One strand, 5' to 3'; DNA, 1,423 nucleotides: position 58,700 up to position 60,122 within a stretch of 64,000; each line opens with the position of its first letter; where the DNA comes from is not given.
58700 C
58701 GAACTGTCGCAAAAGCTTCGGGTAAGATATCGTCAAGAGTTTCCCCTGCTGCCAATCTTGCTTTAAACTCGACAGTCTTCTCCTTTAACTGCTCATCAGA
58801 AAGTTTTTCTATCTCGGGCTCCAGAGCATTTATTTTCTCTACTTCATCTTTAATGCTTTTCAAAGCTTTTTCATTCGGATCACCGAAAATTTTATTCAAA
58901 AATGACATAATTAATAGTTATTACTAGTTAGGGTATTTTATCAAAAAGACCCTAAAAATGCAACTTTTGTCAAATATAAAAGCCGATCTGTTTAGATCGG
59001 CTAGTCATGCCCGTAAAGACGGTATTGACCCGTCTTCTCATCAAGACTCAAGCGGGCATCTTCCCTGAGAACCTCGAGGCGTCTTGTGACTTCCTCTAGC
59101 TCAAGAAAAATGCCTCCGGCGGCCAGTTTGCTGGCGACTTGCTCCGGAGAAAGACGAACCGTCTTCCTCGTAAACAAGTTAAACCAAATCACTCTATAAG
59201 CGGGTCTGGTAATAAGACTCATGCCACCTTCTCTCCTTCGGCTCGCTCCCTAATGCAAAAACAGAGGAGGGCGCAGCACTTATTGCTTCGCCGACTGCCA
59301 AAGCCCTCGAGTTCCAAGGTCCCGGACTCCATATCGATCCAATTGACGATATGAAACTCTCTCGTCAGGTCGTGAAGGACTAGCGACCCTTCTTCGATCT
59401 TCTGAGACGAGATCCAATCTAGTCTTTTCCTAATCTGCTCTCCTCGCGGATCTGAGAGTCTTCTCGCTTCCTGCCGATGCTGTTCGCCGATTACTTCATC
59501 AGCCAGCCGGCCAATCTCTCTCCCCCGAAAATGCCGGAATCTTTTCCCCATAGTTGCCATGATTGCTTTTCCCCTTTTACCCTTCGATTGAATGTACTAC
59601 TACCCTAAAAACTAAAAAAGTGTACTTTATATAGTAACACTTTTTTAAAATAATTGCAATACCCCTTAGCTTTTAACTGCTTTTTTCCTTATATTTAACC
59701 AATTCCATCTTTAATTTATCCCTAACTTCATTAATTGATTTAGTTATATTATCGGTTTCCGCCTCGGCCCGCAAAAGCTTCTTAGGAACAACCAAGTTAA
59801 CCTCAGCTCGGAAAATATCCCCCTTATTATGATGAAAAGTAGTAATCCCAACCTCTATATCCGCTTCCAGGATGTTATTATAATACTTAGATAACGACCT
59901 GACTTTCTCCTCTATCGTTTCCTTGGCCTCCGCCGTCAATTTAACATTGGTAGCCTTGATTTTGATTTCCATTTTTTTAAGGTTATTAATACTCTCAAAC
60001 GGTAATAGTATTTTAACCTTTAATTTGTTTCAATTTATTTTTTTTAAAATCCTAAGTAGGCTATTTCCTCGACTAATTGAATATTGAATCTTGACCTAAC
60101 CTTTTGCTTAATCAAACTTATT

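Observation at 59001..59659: Cassette e: GC-rich two-gene pair with ATGA overlap and a palindromic operator across its promoter, toxin-antitoxin-like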

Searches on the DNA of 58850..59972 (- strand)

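Call 11: search_rna_families(source=window, start=58850, end=59750, threshold=evalue, max_evalue=10)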
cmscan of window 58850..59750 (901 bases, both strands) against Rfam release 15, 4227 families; matches with E-value up to 10: 3.
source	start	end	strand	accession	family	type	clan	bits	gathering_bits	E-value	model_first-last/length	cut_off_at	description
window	59612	59648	-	RF03913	mir-992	Gene; miRNA;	-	17.8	79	1.9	21-67/86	no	mir-992 microRNA precursor family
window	58954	59041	-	RF02384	FasX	Gene; sRNA;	-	15.2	100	8.2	1-205/205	no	FasX small RNA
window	58910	59003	+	RF01844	SmY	Gene; snRNA; splicing;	-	12.8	39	5.7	1-80/80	no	SmY spliceosomal RNA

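Call 33: search_rna_families(sources=[L001, L002, L003, L004, L005, L006, L007], threshold=gathering)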
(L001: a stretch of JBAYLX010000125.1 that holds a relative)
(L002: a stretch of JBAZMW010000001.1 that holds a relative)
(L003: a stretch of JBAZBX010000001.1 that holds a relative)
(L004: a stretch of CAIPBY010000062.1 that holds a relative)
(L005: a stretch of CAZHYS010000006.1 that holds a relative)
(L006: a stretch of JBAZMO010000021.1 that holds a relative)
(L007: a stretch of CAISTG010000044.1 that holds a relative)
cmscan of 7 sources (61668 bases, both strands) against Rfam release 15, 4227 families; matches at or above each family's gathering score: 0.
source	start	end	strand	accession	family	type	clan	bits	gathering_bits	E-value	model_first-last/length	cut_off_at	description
